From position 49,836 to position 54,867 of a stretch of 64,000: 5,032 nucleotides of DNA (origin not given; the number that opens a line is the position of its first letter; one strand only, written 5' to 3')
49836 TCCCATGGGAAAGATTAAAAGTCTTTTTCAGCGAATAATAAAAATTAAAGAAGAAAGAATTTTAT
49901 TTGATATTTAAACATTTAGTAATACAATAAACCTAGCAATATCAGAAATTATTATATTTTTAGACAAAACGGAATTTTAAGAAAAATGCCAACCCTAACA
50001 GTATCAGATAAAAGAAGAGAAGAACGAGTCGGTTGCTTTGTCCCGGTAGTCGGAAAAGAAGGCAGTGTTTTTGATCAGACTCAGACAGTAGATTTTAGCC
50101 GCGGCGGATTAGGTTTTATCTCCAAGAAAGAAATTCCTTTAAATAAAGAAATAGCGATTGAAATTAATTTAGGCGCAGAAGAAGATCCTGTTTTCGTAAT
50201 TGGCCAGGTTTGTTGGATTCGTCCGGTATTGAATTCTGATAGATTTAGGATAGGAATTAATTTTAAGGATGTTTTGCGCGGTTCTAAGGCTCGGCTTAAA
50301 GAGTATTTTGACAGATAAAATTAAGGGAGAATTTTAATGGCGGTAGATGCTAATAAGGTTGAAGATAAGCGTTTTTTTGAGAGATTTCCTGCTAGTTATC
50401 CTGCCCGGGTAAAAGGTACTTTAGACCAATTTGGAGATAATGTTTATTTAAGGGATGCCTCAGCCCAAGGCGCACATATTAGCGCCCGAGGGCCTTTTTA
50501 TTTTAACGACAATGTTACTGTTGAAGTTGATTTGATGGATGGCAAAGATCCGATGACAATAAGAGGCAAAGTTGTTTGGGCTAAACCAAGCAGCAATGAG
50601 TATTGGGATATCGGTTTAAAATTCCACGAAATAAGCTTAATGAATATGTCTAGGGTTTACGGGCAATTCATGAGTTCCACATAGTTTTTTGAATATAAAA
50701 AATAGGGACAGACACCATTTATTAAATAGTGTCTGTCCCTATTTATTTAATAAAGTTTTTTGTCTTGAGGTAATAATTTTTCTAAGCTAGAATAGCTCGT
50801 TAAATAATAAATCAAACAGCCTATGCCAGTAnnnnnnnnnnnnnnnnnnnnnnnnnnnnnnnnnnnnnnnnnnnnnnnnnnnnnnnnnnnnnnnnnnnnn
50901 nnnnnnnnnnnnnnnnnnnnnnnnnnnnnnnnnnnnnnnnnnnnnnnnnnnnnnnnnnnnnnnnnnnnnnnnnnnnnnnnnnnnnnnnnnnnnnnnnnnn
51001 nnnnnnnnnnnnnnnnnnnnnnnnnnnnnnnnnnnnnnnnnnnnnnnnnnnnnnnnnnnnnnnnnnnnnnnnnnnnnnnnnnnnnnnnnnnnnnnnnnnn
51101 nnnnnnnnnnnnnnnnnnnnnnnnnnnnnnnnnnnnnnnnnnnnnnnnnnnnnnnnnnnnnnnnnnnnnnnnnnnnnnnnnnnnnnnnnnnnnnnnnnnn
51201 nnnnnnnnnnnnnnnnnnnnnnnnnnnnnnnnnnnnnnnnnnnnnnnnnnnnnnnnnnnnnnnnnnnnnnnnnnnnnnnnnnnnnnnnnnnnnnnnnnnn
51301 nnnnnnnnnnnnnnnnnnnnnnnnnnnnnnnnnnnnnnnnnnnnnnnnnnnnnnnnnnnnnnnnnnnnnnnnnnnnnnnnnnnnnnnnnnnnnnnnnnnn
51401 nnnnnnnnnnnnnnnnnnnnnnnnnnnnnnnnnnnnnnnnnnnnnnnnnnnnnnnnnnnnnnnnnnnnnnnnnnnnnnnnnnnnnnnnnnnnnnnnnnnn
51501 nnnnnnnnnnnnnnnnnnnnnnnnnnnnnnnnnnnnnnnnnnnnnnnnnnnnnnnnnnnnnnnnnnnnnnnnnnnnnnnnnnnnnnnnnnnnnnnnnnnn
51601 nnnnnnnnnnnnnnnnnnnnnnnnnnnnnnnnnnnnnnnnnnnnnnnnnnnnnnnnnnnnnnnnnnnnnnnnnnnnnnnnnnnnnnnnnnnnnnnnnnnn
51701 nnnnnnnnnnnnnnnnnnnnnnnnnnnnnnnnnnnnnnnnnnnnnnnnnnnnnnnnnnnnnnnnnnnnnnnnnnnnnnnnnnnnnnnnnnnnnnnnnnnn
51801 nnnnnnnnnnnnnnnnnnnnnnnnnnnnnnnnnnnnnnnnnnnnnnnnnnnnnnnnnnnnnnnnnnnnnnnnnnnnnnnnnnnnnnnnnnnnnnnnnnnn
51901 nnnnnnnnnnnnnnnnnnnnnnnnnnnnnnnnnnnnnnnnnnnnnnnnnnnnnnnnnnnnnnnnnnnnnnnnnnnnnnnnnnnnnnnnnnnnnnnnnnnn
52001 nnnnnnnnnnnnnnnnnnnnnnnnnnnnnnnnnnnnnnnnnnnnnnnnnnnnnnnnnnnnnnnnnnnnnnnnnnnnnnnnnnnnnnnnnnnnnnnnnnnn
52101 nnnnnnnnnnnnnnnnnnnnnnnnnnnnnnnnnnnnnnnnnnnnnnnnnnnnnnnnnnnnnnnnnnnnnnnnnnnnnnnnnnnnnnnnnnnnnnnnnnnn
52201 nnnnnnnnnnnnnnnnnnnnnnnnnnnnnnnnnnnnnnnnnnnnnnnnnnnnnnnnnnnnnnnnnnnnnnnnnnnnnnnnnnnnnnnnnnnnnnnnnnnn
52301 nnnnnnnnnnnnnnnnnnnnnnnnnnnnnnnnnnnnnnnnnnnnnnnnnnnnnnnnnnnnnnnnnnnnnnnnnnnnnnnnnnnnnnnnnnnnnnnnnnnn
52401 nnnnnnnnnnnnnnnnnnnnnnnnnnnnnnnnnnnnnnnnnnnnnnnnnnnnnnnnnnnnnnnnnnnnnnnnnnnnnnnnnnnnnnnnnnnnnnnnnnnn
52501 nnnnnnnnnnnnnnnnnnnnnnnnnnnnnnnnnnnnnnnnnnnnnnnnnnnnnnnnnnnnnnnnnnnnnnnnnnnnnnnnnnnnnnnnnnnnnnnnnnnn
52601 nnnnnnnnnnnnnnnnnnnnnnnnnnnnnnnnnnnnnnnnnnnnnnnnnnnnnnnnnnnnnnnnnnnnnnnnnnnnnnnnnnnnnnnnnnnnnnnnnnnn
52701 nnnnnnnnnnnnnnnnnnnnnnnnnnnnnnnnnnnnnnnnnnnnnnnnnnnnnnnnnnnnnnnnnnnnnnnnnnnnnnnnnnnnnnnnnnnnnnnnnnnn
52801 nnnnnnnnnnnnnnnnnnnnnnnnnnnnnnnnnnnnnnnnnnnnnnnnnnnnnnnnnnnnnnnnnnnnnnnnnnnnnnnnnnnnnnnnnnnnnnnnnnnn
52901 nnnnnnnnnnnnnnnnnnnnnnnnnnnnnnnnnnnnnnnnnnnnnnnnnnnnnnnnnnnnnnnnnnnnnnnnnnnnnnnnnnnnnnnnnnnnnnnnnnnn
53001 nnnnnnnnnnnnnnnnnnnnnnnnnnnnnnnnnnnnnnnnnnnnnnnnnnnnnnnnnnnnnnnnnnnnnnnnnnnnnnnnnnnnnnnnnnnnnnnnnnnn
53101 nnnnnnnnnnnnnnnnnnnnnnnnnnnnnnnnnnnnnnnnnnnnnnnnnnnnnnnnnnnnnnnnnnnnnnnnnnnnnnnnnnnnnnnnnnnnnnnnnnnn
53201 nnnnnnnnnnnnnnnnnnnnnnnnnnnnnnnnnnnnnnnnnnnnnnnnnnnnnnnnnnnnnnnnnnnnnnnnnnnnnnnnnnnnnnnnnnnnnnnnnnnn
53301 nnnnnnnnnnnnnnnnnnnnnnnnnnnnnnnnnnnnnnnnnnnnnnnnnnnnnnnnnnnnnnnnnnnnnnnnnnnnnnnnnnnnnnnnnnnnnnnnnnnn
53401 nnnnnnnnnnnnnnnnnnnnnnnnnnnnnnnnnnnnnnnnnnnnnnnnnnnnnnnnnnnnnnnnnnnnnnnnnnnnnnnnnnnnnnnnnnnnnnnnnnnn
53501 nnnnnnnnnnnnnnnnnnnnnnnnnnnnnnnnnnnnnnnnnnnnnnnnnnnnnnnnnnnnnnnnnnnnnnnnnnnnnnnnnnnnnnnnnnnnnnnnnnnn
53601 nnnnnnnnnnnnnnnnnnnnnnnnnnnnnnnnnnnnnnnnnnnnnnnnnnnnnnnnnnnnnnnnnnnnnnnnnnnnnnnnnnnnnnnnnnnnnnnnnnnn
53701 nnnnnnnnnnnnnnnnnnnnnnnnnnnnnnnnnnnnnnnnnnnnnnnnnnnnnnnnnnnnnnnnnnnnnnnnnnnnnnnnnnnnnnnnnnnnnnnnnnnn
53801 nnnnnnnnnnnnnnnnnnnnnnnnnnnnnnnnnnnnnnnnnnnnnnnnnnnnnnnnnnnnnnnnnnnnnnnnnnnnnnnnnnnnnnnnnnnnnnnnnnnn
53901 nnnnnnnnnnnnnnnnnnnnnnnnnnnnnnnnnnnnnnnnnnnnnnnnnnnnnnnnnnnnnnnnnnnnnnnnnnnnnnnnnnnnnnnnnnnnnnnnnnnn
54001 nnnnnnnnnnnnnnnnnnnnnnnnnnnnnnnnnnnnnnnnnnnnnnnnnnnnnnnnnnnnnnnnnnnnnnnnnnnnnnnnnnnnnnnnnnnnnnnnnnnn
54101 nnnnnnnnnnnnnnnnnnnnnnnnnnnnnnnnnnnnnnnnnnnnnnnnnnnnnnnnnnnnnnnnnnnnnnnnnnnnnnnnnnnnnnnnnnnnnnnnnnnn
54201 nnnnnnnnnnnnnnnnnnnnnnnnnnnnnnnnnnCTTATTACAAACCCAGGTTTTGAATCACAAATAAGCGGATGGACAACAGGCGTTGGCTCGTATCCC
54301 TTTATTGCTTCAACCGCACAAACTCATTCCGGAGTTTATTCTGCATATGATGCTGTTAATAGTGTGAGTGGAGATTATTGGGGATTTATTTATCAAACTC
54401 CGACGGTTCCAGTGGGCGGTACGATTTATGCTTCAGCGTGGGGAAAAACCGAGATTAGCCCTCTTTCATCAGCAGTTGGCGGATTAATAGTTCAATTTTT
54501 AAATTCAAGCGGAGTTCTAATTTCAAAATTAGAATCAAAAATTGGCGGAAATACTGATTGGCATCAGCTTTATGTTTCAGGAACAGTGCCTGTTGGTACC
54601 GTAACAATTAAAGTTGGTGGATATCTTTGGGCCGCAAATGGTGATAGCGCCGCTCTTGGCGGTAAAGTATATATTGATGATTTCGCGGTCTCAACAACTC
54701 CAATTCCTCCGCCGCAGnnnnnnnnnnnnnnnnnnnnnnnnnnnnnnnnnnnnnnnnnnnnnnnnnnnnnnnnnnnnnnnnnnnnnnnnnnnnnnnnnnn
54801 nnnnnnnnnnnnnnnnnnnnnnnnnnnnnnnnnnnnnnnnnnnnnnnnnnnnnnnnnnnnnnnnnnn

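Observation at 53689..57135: Six carbohydrate-binding modules capped by a C-terminal Hint/BIL autoprocessing domain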

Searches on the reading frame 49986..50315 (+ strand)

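Call 3: search_protein_families(library=pfam, proteins=[window:49986-50315:+], max_evalue=0.1)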
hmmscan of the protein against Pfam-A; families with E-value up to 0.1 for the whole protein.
window:49986-50315:+ (110 aa): 1 family
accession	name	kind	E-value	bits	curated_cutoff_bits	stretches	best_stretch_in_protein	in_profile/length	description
PF07238.19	PilZ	-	3.9e-13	50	22.5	1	8-108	1-100/102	PilZ domain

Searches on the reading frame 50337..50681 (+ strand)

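Call 3: search_protein_families(library=pfam, proteins=[window:50337-50681:+], max_evalue=0.1)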
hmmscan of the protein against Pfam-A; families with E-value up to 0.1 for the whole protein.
window:50337-50681:+ (115 aa): 1 family
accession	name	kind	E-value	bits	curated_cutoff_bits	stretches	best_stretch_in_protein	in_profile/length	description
PF07238.19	PilZ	-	5.7e-14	52.7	22.5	1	10-101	1-90/102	PilZ domain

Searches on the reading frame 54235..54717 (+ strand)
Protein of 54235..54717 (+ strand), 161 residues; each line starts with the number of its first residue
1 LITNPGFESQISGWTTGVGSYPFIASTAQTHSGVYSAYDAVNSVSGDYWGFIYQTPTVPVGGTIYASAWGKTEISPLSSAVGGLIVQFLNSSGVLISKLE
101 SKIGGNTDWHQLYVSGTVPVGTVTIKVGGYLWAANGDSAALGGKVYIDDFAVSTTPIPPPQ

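Call 34: search_solved_structures(query=A4, max_evalue=1, show_alignments=2)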
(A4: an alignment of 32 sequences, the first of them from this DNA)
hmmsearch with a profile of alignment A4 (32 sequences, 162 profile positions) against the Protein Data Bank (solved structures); distinct sequences matched with E-value up to 1: 15.
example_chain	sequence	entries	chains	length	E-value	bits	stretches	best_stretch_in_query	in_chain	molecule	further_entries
8zdo_v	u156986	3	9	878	0.00043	23.3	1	2-158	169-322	Central fiber protein (gp20)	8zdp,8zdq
3oeb_A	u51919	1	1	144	0.0016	21.5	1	2-111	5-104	S-layer associated multidomain endoglucanase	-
3oea_A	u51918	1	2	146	0.0016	21.5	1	2-98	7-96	S-layer associated multidomain endoglucanase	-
2zex_A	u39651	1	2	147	0.0016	21.5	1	2-111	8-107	S-layer associated multidomain endoglucanase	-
2zew_A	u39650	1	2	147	0.0016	21.5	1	2-111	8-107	S-layer associated multidomain endoglucanase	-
2zey_A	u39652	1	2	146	0.0018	21.3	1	2-111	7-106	S-layer associated multidomain endoglucanase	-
23sh_B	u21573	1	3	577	0.011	18.8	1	4-134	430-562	tail spike gp1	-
8iq9_A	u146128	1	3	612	0.012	18.6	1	10-134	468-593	K2-2 TSP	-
1wky_A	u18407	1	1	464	0.013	18.6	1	6-69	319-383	endo-beta-1,4-Mannanase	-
8iqe_A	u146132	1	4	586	0.014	18.5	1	10-134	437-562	K2-VCL6 TSP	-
8iq5_A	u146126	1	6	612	0.015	18.4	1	10-134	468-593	K2-2 TSP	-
4q8k_A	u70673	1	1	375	0.032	17.3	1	2-76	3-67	Alginase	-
1h6x_A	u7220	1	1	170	0.037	17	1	7-151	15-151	ENDO-1,4-BETA-XYLANASE Y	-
1dyo_A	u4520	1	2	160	0.041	16.9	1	7-151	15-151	ENDO-1,4-BETA-XYLANASE Y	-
1h6y_A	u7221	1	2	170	0.043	16.8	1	7-151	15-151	ENDO-1,4-BETA-XYLANASE Y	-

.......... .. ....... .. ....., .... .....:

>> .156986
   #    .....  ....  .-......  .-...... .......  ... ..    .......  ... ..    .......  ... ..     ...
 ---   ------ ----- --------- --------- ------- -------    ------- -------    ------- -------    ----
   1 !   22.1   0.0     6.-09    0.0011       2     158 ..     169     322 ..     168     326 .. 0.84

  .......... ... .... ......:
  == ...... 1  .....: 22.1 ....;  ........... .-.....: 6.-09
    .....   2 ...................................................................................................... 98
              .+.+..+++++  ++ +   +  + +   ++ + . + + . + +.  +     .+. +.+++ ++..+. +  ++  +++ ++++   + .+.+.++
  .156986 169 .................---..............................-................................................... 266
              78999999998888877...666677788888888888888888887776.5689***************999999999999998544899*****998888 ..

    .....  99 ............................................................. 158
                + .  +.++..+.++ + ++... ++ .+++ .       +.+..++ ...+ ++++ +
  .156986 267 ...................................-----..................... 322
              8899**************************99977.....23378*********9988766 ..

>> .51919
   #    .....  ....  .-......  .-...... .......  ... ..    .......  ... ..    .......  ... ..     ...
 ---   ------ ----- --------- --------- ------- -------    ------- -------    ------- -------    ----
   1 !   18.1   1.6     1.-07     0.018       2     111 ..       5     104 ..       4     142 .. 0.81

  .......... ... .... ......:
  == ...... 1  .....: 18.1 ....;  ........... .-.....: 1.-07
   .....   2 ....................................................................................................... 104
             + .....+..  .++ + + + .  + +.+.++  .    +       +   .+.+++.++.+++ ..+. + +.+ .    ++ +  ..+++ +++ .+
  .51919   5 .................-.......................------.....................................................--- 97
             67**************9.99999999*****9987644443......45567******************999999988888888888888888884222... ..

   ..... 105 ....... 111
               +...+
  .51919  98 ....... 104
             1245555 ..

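Call 35: search_protein_families(library=pfam, alignment_id=A4, max_evalue=0.01)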
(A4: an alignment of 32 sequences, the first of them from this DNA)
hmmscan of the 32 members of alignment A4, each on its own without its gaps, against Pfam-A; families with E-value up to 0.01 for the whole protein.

A. member 1, seq(161 aa): 0 families

B. families by the number of members that match (of 32 scanned): 3 families
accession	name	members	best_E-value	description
PF02018.23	CBM_4_9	4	3.6e-06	Carbohydrate binding domain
PF22637.2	CBM_4_9_1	2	0.0068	BppA domain 1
PF21253.3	Mann_GBD_bact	1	4.1e-05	Mannanase, galactose-binding domain-like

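Call 40: predict_structure(alignment_id=A4)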
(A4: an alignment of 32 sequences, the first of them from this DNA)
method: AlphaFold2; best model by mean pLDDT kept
length: 161 residues; sequences in the alignment: 32
mean_pLDDT: 97.1   pTM: 0.90
mean pLDDT of the five models: 97.1, 96.9, 96.4, 96.2, 96.1
residues with pLDDT >= 90: 153; 70-90: 8; 50-70: 0; < 50: 0
segments of 3 or more residues with pLDDT < 50: none
pLDDT, mean of each block of 10 residues (from residue 1): 97 90 96 98 96 98 98 98 98 98 98 98 98 98 98 95 78
secondary structure, 60 per line:
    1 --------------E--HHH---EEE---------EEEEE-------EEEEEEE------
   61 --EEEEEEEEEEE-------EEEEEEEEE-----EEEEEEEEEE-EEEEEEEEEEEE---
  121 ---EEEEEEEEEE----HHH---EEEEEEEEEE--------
elements in order: E24-26 E36-40 E48-54 E63-73 E81-89 E95-104 E106-117 E124-133 E144-153

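Call 44: fold_search(model_id=the predicted structure, library=pdb)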
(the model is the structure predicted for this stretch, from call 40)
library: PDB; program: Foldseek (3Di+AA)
matches with E <= 10: 1657; with E <= 0.001: 158
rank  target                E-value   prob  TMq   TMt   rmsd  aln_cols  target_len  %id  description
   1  2zey_A                3.9e-09  1.00  0.67  0.73   3.8       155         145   18  Family 16 carbohydrate binding module (released 2008-03-04)
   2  2zey_B                7.7e-09  1.00  0.66  0.73   4.1       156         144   18  Family 16 carbohydrate binding module (released 2008-03-04)
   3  3oeb_A                1.2e-08  1.00  0.64  0.71   4.3       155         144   19  Crystal structure of the Q121E mutant of C.polysaccharolyticus CBM16-1 bound to mannopentaose (released 2010-08-25)
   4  2zew_A                1.7e-08  1.00  0.66  0.72   3.8       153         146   18  Family 16 Cabohydrate Binding Domain Module 1 (released 2008-03-04)
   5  3oea_A                2.1e-08  1.00  0.64  0.70   4.3       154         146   19  Crystal structure of the Q121E mutants of C.polysaccharolyticus CBM16-1 bound to cellopentaose (released 2010-08-25)
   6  2zex_B                2.2e-08  1.00  0.65  0.71   4.0       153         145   18  Family 16 carbohydrate binding module (released 2008-03-04)
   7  2zew_B                2.6e-08  1.00  0.63  0.69   4.4       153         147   18  Family 16 Cabohydrate Binding Domain Module 1 (released 2008-03-04)
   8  2zez_C                4.4e-08  1.00  0.67  0.75   3.9       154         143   20  Family 16 Carbohydrate Binding Module-2 (released 2008-03-25)
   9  2zez_A                4.8e-08  1.00  0.66  0.73   4.0       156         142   20  Family 16 Carbohydrate Binding Module-2 (released 2008-03-25)
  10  2zex_A                5.1e-08  1.00  0.67  0.72   3.9       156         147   18  Family 16 carbohydrate binding module (released 2008-03-04)
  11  2zez_B                5.1e-08  1.00  0.65  0.74   4.5       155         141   21  Family 16 Carbohydrate Binding Module-2 (released 2008-03-25)
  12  2xon_L                7.4e-08  1.00  0.59  0.63   4.7       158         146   19  Structure of TmCBM61 in complex with beta-1,4-galactotriose at 1.4 A resolution (released 2010-09-08)
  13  2xom_A                1.5e-07  1.00  0.59  0.65   4.6       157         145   19  Atomic resolution structure of TmCBM61 in complex with beta-1,4- galactotriose (released 2010-09-08)
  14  8iqe_A                1.9e-07  1.00  0.67  0.21   3.6       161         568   17  Crystal structure of tetrameric K2-2 TSP (released 2024-02-21)
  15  8iqe_B                1.9e-07  1.00  0.65  0.22   3.7       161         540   17  Crystal structure of tetrameric K2-2 TSP (released 2024-02-21)
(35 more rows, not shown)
